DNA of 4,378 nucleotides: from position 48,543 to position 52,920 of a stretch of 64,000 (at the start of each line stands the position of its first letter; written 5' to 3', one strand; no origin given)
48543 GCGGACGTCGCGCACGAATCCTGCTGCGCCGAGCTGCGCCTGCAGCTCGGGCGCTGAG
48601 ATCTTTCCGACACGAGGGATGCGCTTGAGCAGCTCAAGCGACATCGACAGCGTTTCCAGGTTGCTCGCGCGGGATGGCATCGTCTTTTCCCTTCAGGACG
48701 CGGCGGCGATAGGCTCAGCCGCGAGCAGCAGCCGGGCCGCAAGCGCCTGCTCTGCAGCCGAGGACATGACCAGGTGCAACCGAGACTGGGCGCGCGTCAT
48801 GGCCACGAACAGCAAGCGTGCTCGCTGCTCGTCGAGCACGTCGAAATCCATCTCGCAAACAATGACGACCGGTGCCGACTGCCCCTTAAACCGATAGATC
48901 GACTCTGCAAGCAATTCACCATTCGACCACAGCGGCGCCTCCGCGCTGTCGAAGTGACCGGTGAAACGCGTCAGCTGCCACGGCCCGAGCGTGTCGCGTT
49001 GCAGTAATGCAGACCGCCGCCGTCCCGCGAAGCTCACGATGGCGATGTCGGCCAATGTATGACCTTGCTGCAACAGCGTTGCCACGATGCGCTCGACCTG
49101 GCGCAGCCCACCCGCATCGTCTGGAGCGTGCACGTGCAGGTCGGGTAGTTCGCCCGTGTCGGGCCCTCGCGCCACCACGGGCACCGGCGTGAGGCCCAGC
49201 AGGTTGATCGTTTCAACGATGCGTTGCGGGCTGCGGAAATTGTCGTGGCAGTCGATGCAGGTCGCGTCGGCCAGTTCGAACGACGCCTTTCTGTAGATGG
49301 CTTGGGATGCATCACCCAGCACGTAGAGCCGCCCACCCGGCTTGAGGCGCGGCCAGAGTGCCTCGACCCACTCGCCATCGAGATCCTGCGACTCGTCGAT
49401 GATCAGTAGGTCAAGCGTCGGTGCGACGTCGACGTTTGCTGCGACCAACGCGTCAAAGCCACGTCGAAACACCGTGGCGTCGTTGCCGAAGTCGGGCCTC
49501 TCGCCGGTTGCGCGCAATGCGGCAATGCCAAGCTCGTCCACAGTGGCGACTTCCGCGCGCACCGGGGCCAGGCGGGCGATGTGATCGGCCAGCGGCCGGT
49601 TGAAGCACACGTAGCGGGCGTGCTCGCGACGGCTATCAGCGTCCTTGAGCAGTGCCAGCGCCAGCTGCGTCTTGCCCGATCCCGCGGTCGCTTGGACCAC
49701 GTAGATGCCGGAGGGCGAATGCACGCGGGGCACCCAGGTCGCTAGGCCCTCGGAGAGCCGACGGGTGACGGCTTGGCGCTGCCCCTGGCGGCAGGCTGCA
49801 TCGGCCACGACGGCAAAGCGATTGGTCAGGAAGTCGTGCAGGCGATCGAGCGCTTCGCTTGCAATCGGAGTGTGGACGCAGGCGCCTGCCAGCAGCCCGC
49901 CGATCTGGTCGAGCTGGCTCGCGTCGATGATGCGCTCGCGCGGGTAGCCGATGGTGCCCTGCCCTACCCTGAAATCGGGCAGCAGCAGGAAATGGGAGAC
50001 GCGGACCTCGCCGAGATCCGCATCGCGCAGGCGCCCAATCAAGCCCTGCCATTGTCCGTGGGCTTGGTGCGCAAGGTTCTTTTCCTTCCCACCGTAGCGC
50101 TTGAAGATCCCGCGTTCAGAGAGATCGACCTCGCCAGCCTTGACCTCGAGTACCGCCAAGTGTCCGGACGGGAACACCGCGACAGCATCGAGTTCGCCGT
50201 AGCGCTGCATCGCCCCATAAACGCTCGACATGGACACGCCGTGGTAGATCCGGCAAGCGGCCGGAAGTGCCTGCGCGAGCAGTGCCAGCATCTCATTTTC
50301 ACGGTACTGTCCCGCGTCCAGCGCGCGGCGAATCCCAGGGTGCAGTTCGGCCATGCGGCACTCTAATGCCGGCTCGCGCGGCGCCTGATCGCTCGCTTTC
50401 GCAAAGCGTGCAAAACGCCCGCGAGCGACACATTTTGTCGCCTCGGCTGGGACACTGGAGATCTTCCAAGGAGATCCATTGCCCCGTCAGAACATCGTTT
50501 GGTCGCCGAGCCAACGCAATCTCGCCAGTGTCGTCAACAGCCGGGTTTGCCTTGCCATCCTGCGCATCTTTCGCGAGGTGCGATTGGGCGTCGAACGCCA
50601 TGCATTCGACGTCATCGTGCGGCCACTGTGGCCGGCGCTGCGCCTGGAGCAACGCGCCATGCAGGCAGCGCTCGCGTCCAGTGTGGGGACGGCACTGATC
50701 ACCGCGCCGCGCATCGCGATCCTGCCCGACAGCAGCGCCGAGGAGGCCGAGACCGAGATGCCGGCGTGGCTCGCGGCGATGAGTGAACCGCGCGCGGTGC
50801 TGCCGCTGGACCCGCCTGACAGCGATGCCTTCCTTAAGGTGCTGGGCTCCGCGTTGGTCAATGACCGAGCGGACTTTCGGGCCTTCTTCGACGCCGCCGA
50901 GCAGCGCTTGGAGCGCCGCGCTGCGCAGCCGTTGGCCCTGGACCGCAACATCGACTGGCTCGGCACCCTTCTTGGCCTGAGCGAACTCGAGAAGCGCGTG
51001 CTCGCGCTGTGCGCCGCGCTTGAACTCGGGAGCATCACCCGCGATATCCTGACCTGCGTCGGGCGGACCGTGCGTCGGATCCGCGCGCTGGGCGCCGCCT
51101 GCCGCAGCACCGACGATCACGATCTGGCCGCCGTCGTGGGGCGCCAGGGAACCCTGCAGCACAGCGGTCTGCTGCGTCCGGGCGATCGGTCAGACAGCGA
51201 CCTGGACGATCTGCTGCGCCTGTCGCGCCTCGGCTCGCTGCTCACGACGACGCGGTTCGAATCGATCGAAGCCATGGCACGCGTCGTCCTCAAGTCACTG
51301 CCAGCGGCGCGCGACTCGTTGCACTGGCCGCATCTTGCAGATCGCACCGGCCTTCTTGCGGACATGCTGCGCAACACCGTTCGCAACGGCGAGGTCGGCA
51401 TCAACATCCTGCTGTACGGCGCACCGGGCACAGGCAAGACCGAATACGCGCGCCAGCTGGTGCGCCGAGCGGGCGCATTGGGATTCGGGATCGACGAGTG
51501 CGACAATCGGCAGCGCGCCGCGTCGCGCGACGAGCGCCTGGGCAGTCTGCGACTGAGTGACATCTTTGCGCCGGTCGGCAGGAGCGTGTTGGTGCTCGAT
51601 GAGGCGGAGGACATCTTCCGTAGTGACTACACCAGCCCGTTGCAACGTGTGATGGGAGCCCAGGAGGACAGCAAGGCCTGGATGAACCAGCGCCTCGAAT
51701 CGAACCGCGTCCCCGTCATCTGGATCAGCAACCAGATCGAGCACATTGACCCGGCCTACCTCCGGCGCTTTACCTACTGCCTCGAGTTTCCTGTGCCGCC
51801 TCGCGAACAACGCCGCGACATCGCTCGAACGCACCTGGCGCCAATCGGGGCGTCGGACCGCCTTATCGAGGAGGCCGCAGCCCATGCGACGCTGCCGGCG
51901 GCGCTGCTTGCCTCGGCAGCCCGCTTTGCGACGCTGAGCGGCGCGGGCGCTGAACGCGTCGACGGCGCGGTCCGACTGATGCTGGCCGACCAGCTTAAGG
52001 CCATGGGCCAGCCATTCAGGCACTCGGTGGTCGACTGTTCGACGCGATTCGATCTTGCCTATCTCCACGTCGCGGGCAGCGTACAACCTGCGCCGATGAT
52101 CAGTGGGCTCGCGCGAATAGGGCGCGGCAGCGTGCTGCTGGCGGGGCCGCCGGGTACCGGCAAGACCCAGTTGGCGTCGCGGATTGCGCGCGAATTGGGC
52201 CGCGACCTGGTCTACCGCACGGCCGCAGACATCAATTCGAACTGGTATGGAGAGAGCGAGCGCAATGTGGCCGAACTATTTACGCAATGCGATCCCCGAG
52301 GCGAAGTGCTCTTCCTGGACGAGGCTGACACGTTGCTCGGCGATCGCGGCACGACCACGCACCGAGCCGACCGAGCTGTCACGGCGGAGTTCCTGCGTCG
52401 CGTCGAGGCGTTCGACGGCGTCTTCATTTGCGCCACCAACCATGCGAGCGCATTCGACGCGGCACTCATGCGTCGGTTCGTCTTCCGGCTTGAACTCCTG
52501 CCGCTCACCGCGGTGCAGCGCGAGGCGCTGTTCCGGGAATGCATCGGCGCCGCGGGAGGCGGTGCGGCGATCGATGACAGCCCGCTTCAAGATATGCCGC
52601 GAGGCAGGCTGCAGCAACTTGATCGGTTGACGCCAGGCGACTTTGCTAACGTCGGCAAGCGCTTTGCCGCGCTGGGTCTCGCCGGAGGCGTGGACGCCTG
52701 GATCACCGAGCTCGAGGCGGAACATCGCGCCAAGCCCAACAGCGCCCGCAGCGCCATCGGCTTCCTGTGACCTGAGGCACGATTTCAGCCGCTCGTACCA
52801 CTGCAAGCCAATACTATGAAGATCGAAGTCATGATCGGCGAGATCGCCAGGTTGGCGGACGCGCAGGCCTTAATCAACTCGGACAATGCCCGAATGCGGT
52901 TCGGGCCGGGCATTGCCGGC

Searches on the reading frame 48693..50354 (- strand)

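Call 8: search_protein_families(library=pfam, proteins=[window:48693-50354:-], max_evalue=0.001)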
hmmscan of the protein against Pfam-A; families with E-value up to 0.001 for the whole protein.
window:48693-50354:- (553 aa): 8 families
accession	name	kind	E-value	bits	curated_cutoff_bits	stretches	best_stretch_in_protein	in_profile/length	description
PF13538.12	UvrD_C_2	-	7.4e-12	45.4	27.4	1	482-529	3-52/52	UvrD-like helicase C-terminal domain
PF13245.12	AAA_19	-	6.2e-09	36.6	25.1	1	213-355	9-132/134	AAA domain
PF01443.25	Viral_helicase1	-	3.8e-06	27.3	21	0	219-367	2-114/228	Viral superfamily 1 RNA helicase core domain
PF13401.12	AAA_22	-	1.3e-05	26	27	1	214-334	4-105/130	AAA domain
PF13604.12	AAA_30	-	2.8e-05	24.4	27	1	212-351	15-127/191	AAA domain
PF08378.17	NERD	-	9e-05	23.4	22.1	1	15-123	2-108/111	Nuclease-related domain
PF00580.27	UvrD-helicase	-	0.00012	22.3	23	0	315-355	214-254/271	UvrD/REP helicase N-terminal domain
PF09848.15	SLFN-g3_helicase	-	0.00039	20.3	24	1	217-323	3-89/354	Schlafen group 3, DNA/RNA helicase domain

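Call 95: search_protein_families(library=padloc, proteins=[window:48693-50354:-], max_evalue=1e-8)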
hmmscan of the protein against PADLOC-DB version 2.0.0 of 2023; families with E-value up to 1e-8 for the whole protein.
window:48693-50354:- (553 aa): 6 families
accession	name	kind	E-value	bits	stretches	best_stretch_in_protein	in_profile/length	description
PDLC00111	GajB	-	2.7e-11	40.9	0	316-385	202-279/625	UrvD helicase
PDLC00143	GajB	-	5.8e-11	39.7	0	316-385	203-278/632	UrvD helicase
PDLC00135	GajB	-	6.3e-10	36.6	0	314-385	170-250/603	UrvD helicase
PDLC00117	GajB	-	2.6e-09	34.1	0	316-444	221-360/604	UrvD helicase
PDLC00122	GajB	-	3.7e-09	34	0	486-531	428-473/502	UrvD helicase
PDLC00113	GajB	-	8.7e-09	32.5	0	316-386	178-253/579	UrvD helicase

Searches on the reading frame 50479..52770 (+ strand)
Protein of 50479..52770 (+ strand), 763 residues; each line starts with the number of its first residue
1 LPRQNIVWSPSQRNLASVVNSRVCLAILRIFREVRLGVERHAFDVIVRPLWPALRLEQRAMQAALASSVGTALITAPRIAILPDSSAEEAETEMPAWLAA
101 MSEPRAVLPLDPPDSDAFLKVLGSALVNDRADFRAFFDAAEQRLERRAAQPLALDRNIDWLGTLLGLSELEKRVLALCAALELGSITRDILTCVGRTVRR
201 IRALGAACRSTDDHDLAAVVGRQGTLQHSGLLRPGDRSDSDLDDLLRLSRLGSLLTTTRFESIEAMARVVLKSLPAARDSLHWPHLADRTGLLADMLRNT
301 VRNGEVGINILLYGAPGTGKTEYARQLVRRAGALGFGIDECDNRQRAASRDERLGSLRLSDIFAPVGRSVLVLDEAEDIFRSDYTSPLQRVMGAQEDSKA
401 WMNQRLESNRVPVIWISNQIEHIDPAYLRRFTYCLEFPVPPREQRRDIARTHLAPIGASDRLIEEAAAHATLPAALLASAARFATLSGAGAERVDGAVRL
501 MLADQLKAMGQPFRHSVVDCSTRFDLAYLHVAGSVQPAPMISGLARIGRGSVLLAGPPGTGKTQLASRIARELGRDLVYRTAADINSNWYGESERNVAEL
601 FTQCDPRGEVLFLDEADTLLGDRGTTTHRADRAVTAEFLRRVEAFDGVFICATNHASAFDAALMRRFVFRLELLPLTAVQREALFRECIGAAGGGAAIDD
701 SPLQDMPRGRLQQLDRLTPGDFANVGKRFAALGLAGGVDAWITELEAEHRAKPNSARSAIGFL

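Call 8: search_protein_families(library=pfam, proteins=[window:50479-52770:+], max_evalue=0.001)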
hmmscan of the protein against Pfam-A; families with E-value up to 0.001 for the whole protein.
window:50479-52770:+ (763 aa): 26 families (the best 25 are shown)
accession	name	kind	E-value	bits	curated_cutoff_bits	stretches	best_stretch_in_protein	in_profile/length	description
PF00004.35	AAA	-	3.3e-40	138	21.2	2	552-672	1-128/131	ATPase family associated with various cellular activities (AAA)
PF07728.20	AAA_5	-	6.7e-10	39.6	22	1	552-618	2-77/139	AAA domain (dynein-related subfamily)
PF13191.12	AAA_16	-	9.8e-10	39.6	32.6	1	546-595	20-64/167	AAA ATPase domain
PF13401.12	AAA_22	-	3.3e-09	37.6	27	0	548-579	4-38/130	AAA domain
PF13671.12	AAA_33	-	9.1e-09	36.2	27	0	552-578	2-28/143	AAA domain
PF05496.18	RuvB_N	-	1.4e-08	35.1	27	1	552-618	36-95/159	Holliday junction DNA helicase RuvB P-loop domain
PF13238.12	AAA_18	-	2e-08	35.2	29.4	0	552-579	1-25/128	AAA domain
PF13521.12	AAA_28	-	1.1e-07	32.7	27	0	552-588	2-38/164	AAA domain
PF01078.27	Mg_chelatase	-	4.4e-07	30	20.3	0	544-571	17-44/207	Magnesium chelatase, subunit ChlI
PF13173.12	AAA_14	-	4.8e-07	30.3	27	0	552-617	5-72/129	AAA domain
PF06068.19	TIP49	-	1.1e-06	28.5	23.8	1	547-581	48-82/347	TIP49 P-loop domain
PF20720.3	nSTAND3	-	2.5e-06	27.7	27.2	0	550-576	18-44/155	Novel STAND NTPase 3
PF00910.28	RNA_helicase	-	4.3e-06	27.6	21.5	0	552-581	1-30/105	RNA helicase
PF02367.23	TsaE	-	2.6e-05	24.6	26.6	0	289-332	6-46/128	Threonylcarbamoyl adenosine biosynthesis protein TsaE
PF13481.12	AAA_25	-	3.3e-05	24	27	0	549-572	33-56/195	AAA domain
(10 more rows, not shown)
